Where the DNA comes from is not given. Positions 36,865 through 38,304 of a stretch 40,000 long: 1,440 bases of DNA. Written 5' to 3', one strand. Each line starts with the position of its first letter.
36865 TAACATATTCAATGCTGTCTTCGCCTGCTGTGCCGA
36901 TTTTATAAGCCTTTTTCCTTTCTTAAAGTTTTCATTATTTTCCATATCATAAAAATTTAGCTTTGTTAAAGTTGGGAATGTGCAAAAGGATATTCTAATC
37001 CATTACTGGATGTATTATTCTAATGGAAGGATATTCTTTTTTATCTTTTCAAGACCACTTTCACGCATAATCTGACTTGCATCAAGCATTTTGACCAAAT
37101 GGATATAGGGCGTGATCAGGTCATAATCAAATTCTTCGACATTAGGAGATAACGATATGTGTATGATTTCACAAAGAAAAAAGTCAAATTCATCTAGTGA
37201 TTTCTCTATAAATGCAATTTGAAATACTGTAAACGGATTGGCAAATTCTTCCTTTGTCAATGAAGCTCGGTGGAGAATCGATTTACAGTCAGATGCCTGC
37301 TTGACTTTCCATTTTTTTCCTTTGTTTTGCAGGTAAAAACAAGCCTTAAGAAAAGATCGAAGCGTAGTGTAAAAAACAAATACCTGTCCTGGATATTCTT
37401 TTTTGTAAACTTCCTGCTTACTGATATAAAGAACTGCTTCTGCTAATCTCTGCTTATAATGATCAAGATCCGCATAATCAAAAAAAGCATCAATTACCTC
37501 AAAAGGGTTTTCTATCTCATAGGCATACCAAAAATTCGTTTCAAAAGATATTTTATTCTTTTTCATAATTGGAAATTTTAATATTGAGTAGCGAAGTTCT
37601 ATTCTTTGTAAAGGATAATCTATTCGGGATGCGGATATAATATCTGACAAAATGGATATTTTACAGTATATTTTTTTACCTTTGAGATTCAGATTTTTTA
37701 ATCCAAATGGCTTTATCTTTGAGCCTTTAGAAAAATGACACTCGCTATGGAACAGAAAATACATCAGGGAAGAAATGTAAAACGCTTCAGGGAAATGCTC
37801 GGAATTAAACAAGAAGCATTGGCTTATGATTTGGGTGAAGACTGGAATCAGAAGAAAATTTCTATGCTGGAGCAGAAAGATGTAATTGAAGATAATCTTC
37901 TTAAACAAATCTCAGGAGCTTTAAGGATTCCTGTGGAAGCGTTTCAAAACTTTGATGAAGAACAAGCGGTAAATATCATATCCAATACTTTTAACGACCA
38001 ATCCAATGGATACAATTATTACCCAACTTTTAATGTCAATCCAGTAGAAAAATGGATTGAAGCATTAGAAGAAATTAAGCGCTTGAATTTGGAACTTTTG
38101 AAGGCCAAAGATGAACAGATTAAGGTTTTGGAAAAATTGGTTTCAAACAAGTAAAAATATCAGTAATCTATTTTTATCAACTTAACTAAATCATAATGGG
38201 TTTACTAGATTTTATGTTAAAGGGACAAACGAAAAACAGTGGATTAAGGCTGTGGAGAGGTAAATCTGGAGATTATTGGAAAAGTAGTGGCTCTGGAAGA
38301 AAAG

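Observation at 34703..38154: XRE regulator divergent from a tightly coupled three-gene operon of unrecognisable proteins in defence-island context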

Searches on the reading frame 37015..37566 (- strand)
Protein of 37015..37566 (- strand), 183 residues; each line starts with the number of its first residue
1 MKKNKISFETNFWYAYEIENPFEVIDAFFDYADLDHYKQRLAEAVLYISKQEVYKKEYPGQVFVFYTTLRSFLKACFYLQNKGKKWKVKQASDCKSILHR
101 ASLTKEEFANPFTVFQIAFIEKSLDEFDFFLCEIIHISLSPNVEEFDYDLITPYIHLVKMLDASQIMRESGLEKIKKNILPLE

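Call 4: search_protein_families(library=pfam, proteins=[window:37015-37566:-], max_evalue=1)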
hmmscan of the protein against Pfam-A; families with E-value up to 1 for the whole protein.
window:37015-37566:- (183 aa): 0 families

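Call 5: search_protein_families(library=padloc, proteins=[window:37015-37566:-], max_evalue=1)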
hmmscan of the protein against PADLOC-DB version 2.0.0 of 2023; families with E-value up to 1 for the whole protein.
window:37015-37566:- (183 aa): 0 families

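Call 6: search_protein_families(library=ncbifam, proteins=[window:37015-37566:-], max_evalue=1)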
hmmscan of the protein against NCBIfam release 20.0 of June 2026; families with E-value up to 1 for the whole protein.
window:37015-37566:- (183 aa): 0 families

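Call 7: search_protein_families(library=phrogs, proteins=[window:37015-37566:-], max_evalue=1)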
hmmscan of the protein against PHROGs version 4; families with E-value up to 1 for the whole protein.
window:37015-37566:- (183 aa): 0 families

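Call 14: find_homologous_proteins(query=window:37015-37566:-)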
Query window:37015-37566:- (183 aa): 100 proteins with E <= 0.001 among 145 candidates.
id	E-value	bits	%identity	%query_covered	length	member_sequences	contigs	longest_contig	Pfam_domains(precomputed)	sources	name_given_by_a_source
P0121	2.6e-112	391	96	100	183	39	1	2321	-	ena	-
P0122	1.2e-103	363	90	100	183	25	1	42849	-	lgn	-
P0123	2.8e-102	358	89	100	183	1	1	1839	-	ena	-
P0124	5.5e-102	357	86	100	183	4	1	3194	-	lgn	-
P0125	9.7e-102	356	89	100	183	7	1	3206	-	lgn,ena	-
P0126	3.2e-101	355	88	100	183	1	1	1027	-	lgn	-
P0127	4.6e-100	351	85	100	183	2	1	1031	-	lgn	-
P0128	6.2e-87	308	74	98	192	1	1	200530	-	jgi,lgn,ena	-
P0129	1.5e-84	300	75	100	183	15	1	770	-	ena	-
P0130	1.5e-84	300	75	99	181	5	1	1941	-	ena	-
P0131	7.6e-84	298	75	97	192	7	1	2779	-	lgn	-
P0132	4.5e-82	292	71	99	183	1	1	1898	-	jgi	jgi:hypothetical protein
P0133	5.9e-82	292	73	97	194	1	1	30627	-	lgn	-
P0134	8.4e-81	288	73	96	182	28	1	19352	-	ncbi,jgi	jgi:hypothetical protein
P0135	6.2e-80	285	79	89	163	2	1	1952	-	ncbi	ncbi:MAG: hypothetical protein WA749_05210, partial [Gelidibacter sp.]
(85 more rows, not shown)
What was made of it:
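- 37015..37566 (-): X1, 183 aa, optional accessory gene. All-alpha bundle of unknown function. 100 homologues, 50-96% identity, all 'hypothetical' (call 14).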

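Call 45: search_solved_structures(query=A3, max_evalue=10)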
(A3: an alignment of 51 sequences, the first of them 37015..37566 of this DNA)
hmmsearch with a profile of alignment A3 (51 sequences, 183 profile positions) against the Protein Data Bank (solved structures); distinct sequences matched with E-value up to 10: 0.

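Call 52: predict_structure(alignment_id=A3)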
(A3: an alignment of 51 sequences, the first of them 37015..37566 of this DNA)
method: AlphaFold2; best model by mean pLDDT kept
length: 183 residues; sequences in the alignment: 51
mean_pLDDT: 79.0   pTM: 0.79
mean pLDDT of the five models: 79.0, 78.5, 78.4, 77.0, 77.0
residues with pLDDT >= 90: 68; 70-90: 63; 50-70: 35; < 50: 17
segments of 3 or more residues with pLDDT < 50: 1-16
pLDDT, mean of each block of 10 residues (from residue 1): 41 54 90 89 77 63 85 93 87 56 88 96 94 82 71 95 92 76 49
secondary structure, 60 per line:
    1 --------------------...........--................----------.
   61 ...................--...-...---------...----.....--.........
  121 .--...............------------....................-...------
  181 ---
elements in order: H21-31 H34-49 H60-79 E86-88 H105-109 H112-121 H124-138 H151-170 E172-174
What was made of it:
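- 37015..37566 (-): AF2 pLDDT 79, pTM 0.79, helices only (call 52).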

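Call 54: fold_search(model_id=the predicted structure, library=pdb)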
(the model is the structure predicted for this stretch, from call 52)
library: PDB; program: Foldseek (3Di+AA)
matches with E <= 10: 102; with E <= 0.001: 0
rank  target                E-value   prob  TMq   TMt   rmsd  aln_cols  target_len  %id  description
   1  4mx2_A                1.2e+00  0.28  0.30  0.16   7.5       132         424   13  Crystal Structure of adenylosuccinate lyase from Leishmania donovani (released 2014-04-16)
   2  4mx2_F                1.4e+00  0.08  0.20  0.12  11.2       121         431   17  Crystal Structure of adenylosuccinate lyase from Leishmania donovani (released 2014-04-16)
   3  1yfe                  1.4e+00  0.12  0.23  0.12  10.2       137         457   12  Crystal structure of apo fumarase C from Escherichia coli (released 2005-10-18)
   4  3gzh                  1.7e+00  0.16  0.28  0.14   9.4       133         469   15  Crystal structure of phosphate-bound adenylosuccinate lyase from E. coli (released 2009-08-25)
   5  1yfm                  1.7e+00  0.20  0.28  0.14   8.7       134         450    7  RECOMBINANT YEAST FUMARASE (released 1998-07-08)
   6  1fur_B                1.7e+00  0.11  0.23  0.12  10.1       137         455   11  FUMARASE MUTANT H188N WITH BOUND SUBSTRATE L-MALATE AT PUTATIVE ACTIVATOR SITE (released 1997-07-23)
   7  8esq_b                1.9e+00  0.11  0.23  0.14  11.0       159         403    8  Ytm1 associated nascent 60S ribosome State 2 (released 2022-11-30)
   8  4mx2_E                2.0e+00  0.20  0.30  0.16   7.5       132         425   13  Crystal Structure of adenylosuccinate lyase from Leishmania donovani (released 2014-04-16)
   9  9bpl_A                2.1e+00  0.06  0.19  0.10  12.3       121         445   16  Crystal structure of Adenylosuccinate Lyase from Leishmania major (released 2025-10-08)
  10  1fuo_B                2.2e+00  0.10  0.23  0.12  10.1       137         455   10  FUMARASE C WITH BOUND CITRATE (released 1997-03-12)
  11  2fus_B                2.3e+00  0.09  0.23  0.12  10.0       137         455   10  MUTATIONS OF FUMARASE THAT DISTINGUISH BETWEEN THE ACTIVE SITE AND A NEARBY DICARBOXYLIC ACID BINDING SITE (released 1997-07-23)
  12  6xvi_A                2.3e+00  0.08  0.23  0.11  13.3       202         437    5  Crystal structure of Megabody Mb-Nb207-c7HopQ_A12 (released 2021-01-13)
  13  4mx2_H                2.6e+00  0.15  0.29  0.15   8.2       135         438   14  Crystal Structure of adenylosuccinate lyase from Leishmania donovani (released 2014-04-16)
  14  4mx2_D                2.6e+00  0.15  0.30  0.15   7.9       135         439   14  Crystal Structure of adenylosuccinate lyase from Leishmania donovani (released 2014-04-16)
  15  5zo6                  2.6e+00  0.03  0.15  0.17  16.1       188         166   11  Crystal structure of C166, a backbone circularized G-CSF (released 2019-04-17)
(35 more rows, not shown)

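Call 91: fold_search(model_id=the predicted structure, library=viral)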
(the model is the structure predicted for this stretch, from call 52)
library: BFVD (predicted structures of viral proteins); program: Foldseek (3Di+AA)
matches with E <= 10: 101; with E <= 0.001: 0
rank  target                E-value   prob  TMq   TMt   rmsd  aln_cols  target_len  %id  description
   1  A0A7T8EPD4            1.5e+00  0.08  0.25  0.23  19.8       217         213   14  Uncharacterized protein [Erwinia phage pEa_SNUABM_5]
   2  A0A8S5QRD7            1.5e+00  0.07  0.21  0.18   9.6       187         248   11  Uncharacterized protein [Myoviridae sp. ctoNH1]
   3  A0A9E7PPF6            1.8e+00  0.08  0.21  0.12  12.0       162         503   10  Uncharacterized protein [Largemouth bass virus]
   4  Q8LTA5                2.2e+00  0.10  0.22  0.25  10.9       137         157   13  Uncharacterized protein [Lactobacillus phage A2]
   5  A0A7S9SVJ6            2.2e+00  0.05  0.19  0.17  20.0       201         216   12  (no name in the UniProt tables at hand)
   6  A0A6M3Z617            2.3e+00  0.04  0.17  0.16  17.0       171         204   12  P42 (Fragment) [Influenza D virus]
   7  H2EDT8                2.6e+00  0.07  0.22  0.09  27.6       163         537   15  Uncharacterized hydrolase [Moumouvirus sp. 'Monve']
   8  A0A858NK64            2.8e+00  0.06  0.18  0.13  12.5       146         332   10  (no name in the UniProt tables at hand)
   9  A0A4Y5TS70            2.9e+00  0.05  0.21  0.19  18.0       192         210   13  (no name in the UniProt tables at hand)
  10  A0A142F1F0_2          2.9e+00  0.04  0.19  0.07  14.3       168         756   11  Putative tail fiber protein [Bacillus phage Shbh1]
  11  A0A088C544            3.0e+00  0.06  0.21  0.14  12.9       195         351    9  (no name in the UniProt tables at hand)
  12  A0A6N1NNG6            3.2e+00  0.04  0.16  0.18  12.7       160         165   15  Uncharacterized protein [Tupanvirus deep ocean]
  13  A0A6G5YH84            3.4e+00  0.04  0.19  0.09  17.5       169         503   12  (no name in the UniProt tables at hand)
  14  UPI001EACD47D         3.5e+00  0.04  0.20  0.16  19.1       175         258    8  (no name look-up for this kind of identifier)
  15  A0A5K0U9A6            3.7e+00  0.06  0.21  0.11  10.4       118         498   14  Adenylosuccinate lyase [Yasminevirus sp. GU-2018]
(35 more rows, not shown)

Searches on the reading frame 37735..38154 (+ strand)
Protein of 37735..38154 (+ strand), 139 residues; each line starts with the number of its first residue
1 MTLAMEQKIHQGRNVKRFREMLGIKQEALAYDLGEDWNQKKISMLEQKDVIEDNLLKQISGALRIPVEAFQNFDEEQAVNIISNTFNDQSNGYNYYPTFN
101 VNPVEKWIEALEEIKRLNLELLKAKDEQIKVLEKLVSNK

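Call 4: search_protein_families(library=pfam, proteins=[window:37735-38154:+], max_evalue=1)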
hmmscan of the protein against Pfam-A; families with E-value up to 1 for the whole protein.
window:37735-38154:+ (139 aa): 1 family
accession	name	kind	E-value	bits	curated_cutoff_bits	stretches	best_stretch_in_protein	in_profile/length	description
PF12844.13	HTH_19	-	0.022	15.1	30.2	1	12-48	1-35/64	Helix-turn-helix domain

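Call 5: search_protein_families(library=padloc, proteins=[window:37735-38154:+], max_evalue=1)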
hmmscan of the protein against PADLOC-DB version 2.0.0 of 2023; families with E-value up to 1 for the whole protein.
window:37735-38154:+ (139 aa): 2 families
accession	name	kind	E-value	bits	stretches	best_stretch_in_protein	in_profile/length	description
PDLC02926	HTH_VI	-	5.8e-07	27.7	1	12-87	3-77/92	-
PDLC02980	AriA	-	0.014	13.3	1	47-129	26-109/304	-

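Call 6: search_protein_families(library=ncbifam, proteins=[window:37735-38154:+], max_evalue=1)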
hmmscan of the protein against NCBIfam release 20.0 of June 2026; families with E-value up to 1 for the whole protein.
window:37735-38154:+ (139 aa): 2 families
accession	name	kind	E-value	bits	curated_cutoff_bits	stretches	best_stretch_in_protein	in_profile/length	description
TIGR03830.1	CxxCG_CxxCG_HTH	subfamily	0.032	14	61.8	1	7-57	62-110/127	type II TA system antitoxin MqsA family protein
NF033124.1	estX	equivalog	0.14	11.2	600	1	53-121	160-228/280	macrolide esterase EstX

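Call 7: search_protein_families(library=phrogs, proteins=[window:37735-38154:+], max_evalue=1)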
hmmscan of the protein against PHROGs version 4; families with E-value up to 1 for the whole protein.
window:37735-38154:+ (139 aa): 7 families
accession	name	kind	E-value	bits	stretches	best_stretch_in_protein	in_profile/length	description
phrog_2439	-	transcription regulation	4.2e-05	23.6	1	6-77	3-73/367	transcriptional regulator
phrog_3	-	transcription regulation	0.00069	20.5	1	5-112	83-183/430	transcriptional repressor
phrog_7241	-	transcription regulation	0.0042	18.1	1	8-69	59-119/122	transcriptional regulator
phrog_8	-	transcription regulation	0.0055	17.2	1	16-124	164-261/346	transcriptional regulator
phrog_17481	-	tail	0.15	13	1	36-124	93-177/185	minor tail protein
phrog_11553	-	unknown function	0.23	11.7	0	12-66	37-89/278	-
phrog_36081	-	unknown function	0.25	12.5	1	11-69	3-60/133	-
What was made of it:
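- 37735..38154 (+): XRE-family regulator. N-terminal HTH (about residues 5-72) and C-terminal coiled coil (about 105-139). The conserved start is probably ATG 37747 (135 aa). Weak Pfam HTH_19 hit, PADLOC HTH_VI E 6e-7, PHROG transcriptional regulators (calls 4, 5, 7).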

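Call 102: find_related_loci(query=window:37747-38154:+, collection=viral_contigs, flank=6000)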
Query window:37747-38154:+ (135 aa) in viral_contigs; peptide patterns used: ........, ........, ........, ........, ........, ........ (x = any residue, [..] = any of these).
21 stretches matched a pattern, but none encodes a relative of the query by tblastn (E <= 1e-3).

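Call 103: search_dna_similar(query=window:37747-38154:+, collection=phages, mode=protein, max_evalue=0.001, max_rows=10)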
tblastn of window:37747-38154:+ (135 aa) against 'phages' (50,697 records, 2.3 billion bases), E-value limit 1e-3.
No match.
